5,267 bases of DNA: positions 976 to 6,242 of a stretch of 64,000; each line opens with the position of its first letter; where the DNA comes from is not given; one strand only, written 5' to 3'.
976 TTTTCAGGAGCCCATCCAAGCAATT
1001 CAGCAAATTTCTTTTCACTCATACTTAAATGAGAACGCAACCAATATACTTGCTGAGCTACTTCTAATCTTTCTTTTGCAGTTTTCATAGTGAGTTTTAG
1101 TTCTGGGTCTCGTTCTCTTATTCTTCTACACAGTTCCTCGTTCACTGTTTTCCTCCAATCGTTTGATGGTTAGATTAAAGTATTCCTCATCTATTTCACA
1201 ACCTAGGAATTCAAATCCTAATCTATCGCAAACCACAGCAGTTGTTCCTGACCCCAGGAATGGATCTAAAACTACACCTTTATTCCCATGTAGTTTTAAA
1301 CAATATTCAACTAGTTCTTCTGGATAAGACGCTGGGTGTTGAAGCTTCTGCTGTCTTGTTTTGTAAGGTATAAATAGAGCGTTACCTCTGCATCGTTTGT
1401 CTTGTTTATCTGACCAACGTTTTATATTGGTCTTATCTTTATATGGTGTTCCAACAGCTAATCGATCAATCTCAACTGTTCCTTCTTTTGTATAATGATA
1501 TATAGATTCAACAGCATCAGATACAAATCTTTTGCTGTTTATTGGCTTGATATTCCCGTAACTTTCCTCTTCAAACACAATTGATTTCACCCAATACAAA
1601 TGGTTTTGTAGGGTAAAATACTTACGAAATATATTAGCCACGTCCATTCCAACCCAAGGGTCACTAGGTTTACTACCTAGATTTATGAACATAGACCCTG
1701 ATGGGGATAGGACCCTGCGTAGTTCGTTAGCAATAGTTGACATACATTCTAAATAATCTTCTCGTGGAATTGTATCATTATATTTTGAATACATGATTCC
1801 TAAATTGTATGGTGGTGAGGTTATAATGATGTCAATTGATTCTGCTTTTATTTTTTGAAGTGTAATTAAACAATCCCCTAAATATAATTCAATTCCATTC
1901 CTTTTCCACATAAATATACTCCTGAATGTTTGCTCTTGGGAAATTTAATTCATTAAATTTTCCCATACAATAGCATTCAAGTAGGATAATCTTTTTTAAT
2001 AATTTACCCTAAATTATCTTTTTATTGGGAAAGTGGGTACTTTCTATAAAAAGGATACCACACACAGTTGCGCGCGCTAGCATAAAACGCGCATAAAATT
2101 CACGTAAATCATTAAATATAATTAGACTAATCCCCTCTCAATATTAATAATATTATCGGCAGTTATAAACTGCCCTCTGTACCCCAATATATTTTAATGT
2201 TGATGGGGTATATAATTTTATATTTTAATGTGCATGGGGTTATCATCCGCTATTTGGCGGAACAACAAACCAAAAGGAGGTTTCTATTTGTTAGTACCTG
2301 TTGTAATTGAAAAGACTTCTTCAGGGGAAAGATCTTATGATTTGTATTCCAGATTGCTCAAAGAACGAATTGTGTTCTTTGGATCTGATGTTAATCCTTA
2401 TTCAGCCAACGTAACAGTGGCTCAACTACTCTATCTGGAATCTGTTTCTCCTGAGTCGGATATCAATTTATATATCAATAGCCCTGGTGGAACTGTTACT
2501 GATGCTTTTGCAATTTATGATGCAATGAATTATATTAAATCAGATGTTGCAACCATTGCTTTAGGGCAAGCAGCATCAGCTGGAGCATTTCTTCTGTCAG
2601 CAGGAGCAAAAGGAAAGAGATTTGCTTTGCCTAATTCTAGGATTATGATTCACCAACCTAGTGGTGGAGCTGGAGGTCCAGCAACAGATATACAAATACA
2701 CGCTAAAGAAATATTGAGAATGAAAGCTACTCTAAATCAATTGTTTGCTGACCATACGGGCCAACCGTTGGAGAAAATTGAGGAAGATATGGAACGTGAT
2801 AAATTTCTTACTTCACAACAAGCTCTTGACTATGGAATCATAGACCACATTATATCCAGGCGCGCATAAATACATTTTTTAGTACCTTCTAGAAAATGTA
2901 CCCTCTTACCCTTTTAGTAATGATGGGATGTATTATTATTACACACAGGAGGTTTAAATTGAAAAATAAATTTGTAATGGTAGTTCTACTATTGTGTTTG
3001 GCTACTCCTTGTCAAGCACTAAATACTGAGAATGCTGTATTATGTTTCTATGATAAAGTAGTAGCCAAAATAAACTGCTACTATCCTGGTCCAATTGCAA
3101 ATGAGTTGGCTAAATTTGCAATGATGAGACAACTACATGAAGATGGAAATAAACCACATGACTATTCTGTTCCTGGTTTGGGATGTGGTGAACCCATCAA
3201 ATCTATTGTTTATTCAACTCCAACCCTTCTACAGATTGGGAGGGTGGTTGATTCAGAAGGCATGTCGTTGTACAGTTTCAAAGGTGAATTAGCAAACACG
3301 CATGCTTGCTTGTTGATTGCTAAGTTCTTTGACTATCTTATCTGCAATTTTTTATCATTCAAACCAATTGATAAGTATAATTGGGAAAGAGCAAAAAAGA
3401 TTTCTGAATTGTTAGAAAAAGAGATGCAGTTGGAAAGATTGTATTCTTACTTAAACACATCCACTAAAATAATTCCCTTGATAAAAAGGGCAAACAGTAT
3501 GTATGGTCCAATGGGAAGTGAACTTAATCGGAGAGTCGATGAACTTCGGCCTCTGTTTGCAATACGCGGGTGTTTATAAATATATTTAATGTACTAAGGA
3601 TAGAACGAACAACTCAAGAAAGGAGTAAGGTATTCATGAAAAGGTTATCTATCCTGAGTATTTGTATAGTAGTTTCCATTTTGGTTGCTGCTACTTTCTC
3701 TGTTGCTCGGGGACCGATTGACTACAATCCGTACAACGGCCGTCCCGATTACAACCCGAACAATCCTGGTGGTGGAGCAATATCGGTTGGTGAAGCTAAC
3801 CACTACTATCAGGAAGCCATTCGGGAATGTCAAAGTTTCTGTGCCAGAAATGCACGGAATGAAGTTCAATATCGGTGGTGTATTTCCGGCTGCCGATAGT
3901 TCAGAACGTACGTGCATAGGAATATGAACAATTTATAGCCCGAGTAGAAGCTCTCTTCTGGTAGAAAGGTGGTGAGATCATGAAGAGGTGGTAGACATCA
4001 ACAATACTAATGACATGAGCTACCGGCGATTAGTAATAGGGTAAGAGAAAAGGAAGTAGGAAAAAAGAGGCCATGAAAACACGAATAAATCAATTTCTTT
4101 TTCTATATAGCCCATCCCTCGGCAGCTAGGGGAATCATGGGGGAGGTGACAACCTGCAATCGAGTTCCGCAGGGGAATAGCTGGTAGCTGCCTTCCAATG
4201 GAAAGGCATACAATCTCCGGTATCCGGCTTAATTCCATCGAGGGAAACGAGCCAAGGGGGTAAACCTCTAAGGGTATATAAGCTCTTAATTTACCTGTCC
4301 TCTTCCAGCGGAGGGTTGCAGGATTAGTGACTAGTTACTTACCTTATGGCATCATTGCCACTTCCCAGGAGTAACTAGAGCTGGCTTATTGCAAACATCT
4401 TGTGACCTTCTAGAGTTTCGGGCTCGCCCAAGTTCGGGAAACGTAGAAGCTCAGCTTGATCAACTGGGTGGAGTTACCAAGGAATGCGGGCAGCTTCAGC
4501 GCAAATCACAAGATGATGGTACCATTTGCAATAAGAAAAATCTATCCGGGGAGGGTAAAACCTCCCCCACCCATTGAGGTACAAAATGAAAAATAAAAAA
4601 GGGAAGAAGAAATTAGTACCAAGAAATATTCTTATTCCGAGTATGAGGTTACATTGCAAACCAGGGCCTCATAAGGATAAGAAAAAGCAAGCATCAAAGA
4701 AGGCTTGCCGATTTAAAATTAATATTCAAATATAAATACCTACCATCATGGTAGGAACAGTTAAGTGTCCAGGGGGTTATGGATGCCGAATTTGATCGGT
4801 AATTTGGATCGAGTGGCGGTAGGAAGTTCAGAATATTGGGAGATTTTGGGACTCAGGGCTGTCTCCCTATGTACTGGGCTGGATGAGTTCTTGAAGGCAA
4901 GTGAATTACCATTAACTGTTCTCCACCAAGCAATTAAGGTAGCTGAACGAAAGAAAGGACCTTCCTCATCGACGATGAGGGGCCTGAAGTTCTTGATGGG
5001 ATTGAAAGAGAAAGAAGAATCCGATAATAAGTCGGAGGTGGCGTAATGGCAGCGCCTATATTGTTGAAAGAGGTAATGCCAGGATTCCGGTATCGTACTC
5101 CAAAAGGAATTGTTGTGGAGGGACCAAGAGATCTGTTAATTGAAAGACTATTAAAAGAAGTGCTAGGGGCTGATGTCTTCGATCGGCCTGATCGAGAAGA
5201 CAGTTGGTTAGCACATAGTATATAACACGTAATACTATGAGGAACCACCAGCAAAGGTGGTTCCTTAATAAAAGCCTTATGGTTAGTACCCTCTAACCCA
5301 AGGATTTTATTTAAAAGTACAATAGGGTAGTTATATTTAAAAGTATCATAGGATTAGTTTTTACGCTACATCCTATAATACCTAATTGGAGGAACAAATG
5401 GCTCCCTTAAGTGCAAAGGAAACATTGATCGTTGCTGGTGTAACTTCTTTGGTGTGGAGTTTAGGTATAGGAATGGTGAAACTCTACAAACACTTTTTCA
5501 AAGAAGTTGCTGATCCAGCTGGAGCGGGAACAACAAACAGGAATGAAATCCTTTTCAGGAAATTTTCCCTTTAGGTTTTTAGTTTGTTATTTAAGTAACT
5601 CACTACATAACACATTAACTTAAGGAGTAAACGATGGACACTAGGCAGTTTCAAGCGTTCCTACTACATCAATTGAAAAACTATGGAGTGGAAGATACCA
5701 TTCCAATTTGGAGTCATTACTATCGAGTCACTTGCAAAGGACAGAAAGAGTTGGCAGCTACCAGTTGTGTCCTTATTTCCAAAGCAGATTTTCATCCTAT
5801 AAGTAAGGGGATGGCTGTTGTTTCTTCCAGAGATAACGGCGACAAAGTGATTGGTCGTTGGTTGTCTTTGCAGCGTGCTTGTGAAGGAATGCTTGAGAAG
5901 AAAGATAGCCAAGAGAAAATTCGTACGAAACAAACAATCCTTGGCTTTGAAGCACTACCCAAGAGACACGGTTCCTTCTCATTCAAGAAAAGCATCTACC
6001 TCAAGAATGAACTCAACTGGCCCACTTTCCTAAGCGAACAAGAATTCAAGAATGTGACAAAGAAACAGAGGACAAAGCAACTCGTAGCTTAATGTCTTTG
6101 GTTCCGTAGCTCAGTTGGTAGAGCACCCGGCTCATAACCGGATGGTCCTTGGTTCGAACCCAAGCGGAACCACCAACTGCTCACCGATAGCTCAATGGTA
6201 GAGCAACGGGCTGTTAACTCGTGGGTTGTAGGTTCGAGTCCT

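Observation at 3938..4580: Large ornate ncRNA candidate (about 430-640 nt) in a phage early region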

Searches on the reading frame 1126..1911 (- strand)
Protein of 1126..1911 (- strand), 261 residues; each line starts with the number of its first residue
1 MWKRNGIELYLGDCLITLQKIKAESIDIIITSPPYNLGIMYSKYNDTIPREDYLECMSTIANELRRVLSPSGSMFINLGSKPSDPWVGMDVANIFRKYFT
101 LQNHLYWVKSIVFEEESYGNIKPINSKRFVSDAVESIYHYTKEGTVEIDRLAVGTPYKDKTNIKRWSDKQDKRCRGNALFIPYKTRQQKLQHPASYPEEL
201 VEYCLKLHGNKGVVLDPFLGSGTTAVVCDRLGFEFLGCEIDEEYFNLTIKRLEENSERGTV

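Call 16: search_protein_families(library=phrogs, proteins=[window:1126-1911:-])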
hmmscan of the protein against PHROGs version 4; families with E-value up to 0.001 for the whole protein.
window:1126-1911:- (261 aa): 14 families
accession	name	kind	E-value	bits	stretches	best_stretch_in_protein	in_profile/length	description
phrog_67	-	other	2.5e-61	209.7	1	2-257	119-348/743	DNA methyltransferase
phrog_498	-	other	8.6e-28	98.2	1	22-256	219-424/633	DNA methyltransferase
phrog_3008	-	other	4.7e-18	66.3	1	173-258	139-217/244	DNA methyltransferase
phrog_6025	-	other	1e-15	58.9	1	3-113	8-114/192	DNA methyltransferase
phrog_18293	-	other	3.8e-14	53.6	1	184-257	38-112/119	methyltransferase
phrog_18146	-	other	2.1e-11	44.4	1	187-242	44-101/452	DNA methyltransferase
phrog_8769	-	other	6.8e-11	42.9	1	211-257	12-58/71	methyltransferase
phrog_23085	-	unknown function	3.6e-10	40.6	1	186-255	38-108/138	-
phrog_12517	-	unknown function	2.8e-09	37.6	1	200-258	94-153/316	-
phrog_23148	-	unknown function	8.8e-09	36.6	1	181-253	71-147/165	-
phrog_12862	-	unknown function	1.7e-08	35.5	1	7-151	3-130/149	-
phrog_6952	-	other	1.5e-07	32.4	1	191-254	113-177/181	DNA methyltransferase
phrog_10183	-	other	2e-05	24.1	0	203-253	108-158/889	DNA methyltransferase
phrog_11619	-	other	0.00077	20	0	20-75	81-135/186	DNA methyltransferase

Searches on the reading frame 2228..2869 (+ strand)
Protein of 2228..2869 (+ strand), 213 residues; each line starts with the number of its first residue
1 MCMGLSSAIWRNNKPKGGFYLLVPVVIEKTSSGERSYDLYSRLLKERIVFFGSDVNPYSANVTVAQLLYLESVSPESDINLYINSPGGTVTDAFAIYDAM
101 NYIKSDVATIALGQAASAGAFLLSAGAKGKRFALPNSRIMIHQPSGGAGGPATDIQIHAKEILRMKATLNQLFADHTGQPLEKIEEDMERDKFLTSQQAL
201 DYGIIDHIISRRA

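Call 16: search_protein_families(library=phrogs, proteins=[window:2228-2869:+])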
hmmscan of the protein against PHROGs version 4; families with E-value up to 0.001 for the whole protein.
window:2228-2869:+ (213 aa): 11 families
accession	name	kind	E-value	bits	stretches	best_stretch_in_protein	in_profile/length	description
phrog_94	-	head and packaging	3e-46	160.1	1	26-210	60-251/622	head maturation protease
phrog_2976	-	head and packaging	1.3e-28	101.8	1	74-211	49-184/394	head maturation protease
phrog_133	-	head and packaging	2.1e-28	100.4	1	77-210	49-180/668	head maturation protease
phrog_1684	-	head and packaging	8.6e-21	75.6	1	70-210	67-204/284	head maturation protease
phrog_3348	-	unknown function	7.4e-18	66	1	70-209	60-198/386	-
phrog_53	-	head and packaging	2e-16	61.3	1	59-211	100-281/583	head maturation protease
phrog_1827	-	other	4.9e-13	49.9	1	68-167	44-141/202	ATP-dependent protease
phrog_5410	-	other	1.6e-09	38.4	1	72-157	51-134/323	ATP-dependent protease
phrog_23753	-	head and packaging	1.2e-07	32.7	1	64-210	29-173/298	head maturation protease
phrog_33547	-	unknown function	1.1e-05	25.6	1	78-204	31-154/357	-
phrog_13984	-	unknown function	0.00019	22.6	1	75-119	59-103/123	-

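Call 19: find_related_loci(query=window:2228-2869:+, collection=viral_contigs, flank=8000)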
Query window:2228-2869:+ (213 aa) in viral_contigs; peptide patterns used: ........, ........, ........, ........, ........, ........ (x = any residue, [..] = any of these).
138 stretches matched a pattern; 114 encode a relative of the query (tblastn E <= 1e-3); the best 80 are kept; 80 distinct loci.
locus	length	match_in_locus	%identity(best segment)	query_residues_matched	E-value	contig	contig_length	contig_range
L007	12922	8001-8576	61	22-213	1e-82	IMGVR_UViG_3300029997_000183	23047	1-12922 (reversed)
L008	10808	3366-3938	62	22-212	3e-81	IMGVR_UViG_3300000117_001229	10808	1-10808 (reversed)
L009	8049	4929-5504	61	22-213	8e-81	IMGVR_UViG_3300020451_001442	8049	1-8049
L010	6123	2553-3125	61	22-212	5e-81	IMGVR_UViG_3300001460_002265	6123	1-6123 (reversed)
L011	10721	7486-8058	61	22-212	1e-80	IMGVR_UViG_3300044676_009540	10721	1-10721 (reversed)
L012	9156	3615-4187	61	22-212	1e-80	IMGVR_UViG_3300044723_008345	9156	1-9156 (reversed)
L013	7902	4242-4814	61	22-212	3e-80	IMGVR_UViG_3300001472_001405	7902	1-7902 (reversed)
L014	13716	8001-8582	60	22-213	3e-78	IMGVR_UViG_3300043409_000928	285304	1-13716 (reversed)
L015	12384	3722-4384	54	5-212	3e-76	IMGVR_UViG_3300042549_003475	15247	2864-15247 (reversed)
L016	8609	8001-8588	57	15-210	3e-74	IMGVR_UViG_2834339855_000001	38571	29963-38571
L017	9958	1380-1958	58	22-212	3e-74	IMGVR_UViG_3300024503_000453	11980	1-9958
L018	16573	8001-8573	56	22-212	3e-74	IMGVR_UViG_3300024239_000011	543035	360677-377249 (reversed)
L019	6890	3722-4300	58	22-212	3e-74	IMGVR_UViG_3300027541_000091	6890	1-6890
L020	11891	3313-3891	58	22-212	3e-74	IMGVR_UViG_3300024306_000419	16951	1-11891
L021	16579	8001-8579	58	22-212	3e-74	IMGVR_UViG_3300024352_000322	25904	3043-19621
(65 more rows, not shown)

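Call 27: find_homologous_proteins(query=window:2228-2869:+, max_evalue=1e-40)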
Query window:2228-2869:+ (213 aa): 7999 proteins with E <= 1e-40 among 8000 candidates; the best 120 are listed.
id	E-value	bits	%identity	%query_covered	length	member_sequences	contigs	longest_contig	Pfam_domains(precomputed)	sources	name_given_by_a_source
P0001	5.9e-119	413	100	91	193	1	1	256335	PF00574.29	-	-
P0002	6.5e-81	289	66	90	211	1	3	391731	PF00574.29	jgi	jgi:ATP-dependent Clp protease protease subunit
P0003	1.7e-79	284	67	90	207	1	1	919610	PF00574.29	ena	-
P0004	1.8e-79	284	66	90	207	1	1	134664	PF00574.29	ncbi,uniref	ncbi:ATP-dependent Clp endopeptidase proteolytic subunit ClpP [Coralloluteibacterium thermophilus]|u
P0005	6.2e-79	282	65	90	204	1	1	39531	PF00574.29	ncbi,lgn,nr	ncbi:MAG: ATP-dependent Clp endopeptidase, proteolytic subunit ClpP [Deltaproteobacteria bacterium]|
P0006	6.4e-79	282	68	90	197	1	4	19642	PF00574.29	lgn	-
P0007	8.5e-79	282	66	91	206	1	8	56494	PF00574.29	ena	-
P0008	9.4e-79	282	68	90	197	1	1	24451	PF00574.29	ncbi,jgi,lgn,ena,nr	ncbi:MAG: ATP-dependent Clp endopeptidase proteolytic subunit ClpP [Defluviitaleaceae bacterium]|nr:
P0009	1.4e-78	281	65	90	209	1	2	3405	PF00574.29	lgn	-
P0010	1.6e-78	281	65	91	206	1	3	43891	PF00574.29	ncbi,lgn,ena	-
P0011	1.7e-78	281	66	90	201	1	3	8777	PF00574.29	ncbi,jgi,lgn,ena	-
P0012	1.7e-78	281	65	90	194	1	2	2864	PF00574.29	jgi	-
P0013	1.7e-78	281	65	90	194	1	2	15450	PF00574.29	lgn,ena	-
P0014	1.9e-78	281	65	90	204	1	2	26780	PF00574.29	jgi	-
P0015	2.2e-78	281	65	91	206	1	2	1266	PF00574.29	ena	-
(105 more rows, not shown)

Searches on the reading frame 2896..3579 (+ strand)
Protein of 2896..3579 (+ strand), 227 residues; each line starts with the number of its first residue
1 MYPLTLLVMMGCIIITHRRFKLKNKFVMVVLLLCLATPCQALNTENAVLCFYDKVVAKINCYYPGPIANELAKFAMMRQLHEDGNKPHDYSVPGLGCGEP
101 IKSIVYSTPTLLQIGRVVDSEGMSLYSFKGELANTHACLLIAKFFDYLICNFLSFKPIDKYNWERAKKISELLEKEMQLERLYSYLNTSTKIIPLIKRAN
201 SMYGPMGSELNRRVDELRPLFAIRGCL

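Call 13: find_related_loci(query=window:2896-3579:+, collection=viral_contigs, flank=6000)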
Query window:2896-3579:+ (227 aa) in viral_contigs; peptide patterns used: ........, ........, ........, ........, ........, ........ (x = any residue, [..] = any of these).
6 stretches matched a pattern, but none encodes a relative of the query by tblastn (E <= 1e-3).

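Call 26: find_related_loci(query=window:2896-3579:+, collection=metagenome_contigs, flank=8000)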
Query window:2896-3579:+ (227 aa) in metagenome_contigs; peptide patterns used: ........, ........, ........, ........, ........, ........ (x = any residue, [..] = any of these).
105 stretches matched a pattern, but none encodes a relative of the query by tblastn (E <= 1e-3).

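Call 42: search_protein_families(library=pfam, proteins=[window:2896-3576:+], max_evalue=1)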
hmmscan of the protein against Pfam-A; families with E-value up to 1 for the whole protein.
window:2896-3576:+ (227 aa): 0 families

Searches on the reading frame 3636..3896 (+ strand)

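Call 42: search_protein_families(library=pfam, proteins=[window:3636-3896:+], max_evalue=1)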
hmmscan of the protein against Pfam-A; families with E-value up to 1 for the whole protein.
window:3636-3896:+ (87 aa): 1 family
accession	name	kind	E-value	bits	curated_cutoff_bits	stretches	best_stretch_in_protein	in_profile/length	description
PF16720.10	Albumin_I_a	-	0.026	14.9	23.8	1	67-84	19-36/48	Albumin I chain a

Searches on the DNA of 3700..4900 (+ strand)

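Call 5: search_rna_families(source=window, start=3700, end=4900, threshold=evalue, max_evalue=10, show_alignments=3)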
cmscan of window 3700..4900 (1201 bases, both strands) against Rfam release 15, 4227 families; matches with E-value up to 10: 2.
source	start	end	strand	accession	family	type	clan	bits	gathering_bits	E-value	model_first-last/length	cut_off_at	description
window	4242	4286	+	RF01093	RF_site5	Cis-reg; frameshift_element;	-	21.2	35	0.57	1-60/60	no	Ma3 gene ribosomal frameshift signal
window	4044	4106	+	RF03623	mir-1252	Gene; miRNA;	-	18.5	70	5.4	1-65/65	no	mir-1252 microRNA precursor family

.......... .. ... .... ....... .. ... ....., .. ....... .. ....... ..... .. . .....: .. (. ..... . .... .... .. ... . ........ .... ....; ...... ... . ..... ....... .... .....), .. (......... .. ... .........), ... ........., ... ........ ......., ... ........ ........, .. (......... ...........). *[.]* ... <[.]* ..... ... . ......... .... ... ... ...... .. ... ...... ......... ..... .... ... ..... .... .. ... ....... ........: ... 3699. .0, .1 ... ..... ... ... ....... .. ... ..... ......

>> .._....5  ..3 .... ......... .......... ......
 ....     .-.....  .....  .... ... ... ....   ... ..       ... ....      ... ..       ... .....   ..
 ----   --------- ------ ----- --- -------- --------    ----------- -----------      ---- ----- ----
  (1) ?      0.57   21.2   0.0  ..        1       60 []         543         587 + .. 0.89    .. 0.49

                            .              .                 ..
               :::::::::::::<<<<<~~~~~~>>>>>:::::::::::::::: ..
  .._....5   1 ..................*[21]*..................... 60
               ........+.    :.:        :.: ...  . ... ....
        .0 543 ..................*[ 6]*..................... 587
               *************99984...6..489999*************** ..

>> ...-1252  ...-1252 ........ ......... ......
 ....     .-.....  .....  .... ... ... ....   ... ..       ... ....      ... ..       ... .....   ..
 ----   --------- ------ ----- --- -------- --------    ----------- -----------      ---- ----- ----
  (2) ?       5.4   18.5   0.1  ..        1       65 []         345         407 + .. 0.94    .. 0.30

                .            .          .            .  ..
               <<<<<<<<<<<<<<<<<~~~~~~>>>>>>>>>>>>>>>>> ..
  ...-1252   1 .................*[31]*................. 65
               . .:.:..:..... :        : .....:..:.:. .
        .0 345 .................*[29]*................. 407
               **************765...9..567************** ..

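Call 10: search_dna_similar(query=window:3900-4600:+, collection=phages, mode=distant)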
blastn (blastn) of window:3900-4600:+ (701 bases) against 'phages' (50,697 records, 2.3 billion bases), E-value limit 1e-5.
No match.

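Call 55: build_rna_model(alignment_id=A2)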
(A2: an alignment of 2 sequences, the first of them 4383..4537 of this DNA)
Model R1 built from alignment A2 (2 sequences, 155 columns); structure: RNAalifold consensus.
model positions 155; base pairs 54; branch points 1; effective number of sequences 0.59; information 0.589 bits per position. Calibrated on 0.2 Mb of random sequence (short: E-values are rough).
structure used (alignment columns):
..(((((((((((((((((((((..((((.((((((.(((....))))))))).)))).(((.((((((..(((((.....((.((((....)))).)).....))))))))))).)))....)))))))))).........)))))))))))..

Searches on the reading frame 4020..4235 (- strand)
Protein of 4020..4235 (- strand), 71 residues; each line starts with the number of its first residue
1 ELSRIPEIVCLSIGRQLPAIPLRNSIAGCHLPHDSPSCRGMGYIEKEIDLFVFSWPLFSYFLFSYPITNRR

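Call 105: list_cluster_members(proteins=[window:4020-4235:-, window:4389-4574:+, window:4474-4656:-, window:4586-4732:+, window:4103-4210:-, window:4456-4593:+])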
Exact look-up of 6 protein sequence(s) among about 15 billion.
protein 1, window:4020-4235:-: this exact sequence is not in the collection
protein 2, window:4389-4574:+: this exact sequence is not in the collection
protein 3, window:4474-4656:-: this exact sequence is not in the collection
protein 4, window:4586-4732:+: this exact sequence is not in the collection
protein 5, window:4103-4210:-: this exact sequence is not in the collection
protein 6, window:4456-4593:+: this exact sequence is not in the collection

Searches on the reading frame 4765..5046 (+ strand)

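Call 16: search_protein_families(library=phrogs, proteins=[window:4765-5046:+])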
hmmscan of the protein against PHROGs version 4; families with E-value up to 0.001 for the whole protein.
window:4765-5046:+ (93 aa): 0 families

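Call 41: search_protein_families(library=phrogs, proteins=[window:4783-5043:+], max_evalue=1)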
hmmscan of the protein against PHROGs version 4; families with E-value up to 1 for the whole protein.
window:4783-5043:+ (87 aa): 1 family
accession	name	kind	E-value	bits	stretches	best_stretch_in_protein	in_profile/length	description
phrog_17707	-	unknown function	0.083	14.4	1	45-78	45-77/93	-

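Call 42: search_protein_families(library=pfam, proteins=[window:4783-5043:+], max_evalue=1)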
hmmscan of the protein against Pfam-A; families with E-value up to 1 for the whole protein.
window:4783-5043:+ (87 aa): 0 families

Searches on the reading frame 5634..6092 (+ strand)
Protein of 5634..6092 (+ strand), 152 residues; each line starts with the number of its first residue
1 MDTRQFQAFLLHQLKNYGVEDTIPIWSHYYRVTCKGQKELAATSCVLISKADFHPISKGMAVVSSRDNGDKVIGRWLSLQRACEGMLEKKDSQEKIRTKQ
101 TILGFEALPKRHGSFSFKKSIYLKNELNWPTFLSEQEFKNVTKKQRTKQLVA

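Call 16: search_protein_families(library=phrogs, proteins=[window:5634-6092:+])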
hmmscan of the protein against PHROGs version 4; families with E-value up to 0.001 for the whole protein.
window:5634-6092:+ (152 aa): 0 families

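Call 20: find_related_loci(query=window:5634-6092:+, collection=viral_contigs, flank=8000)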
Query window:5634-6092:+ (152 aa) in viral_contigs; peptide patterns used: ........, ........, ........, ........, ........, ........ (x = any residue, [..] = any of these).
31 stretches matched a pattern, but none encodes a relative of the query by tblastn (E <= 1e-3).

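Call 42: search_protein_families(library=pfam, proteins=[window:5634-6089:+], max_evalue=1)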
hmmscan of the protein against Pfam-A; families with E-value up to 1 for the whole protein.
window:5634-6089:+ (152 aa): 0 families
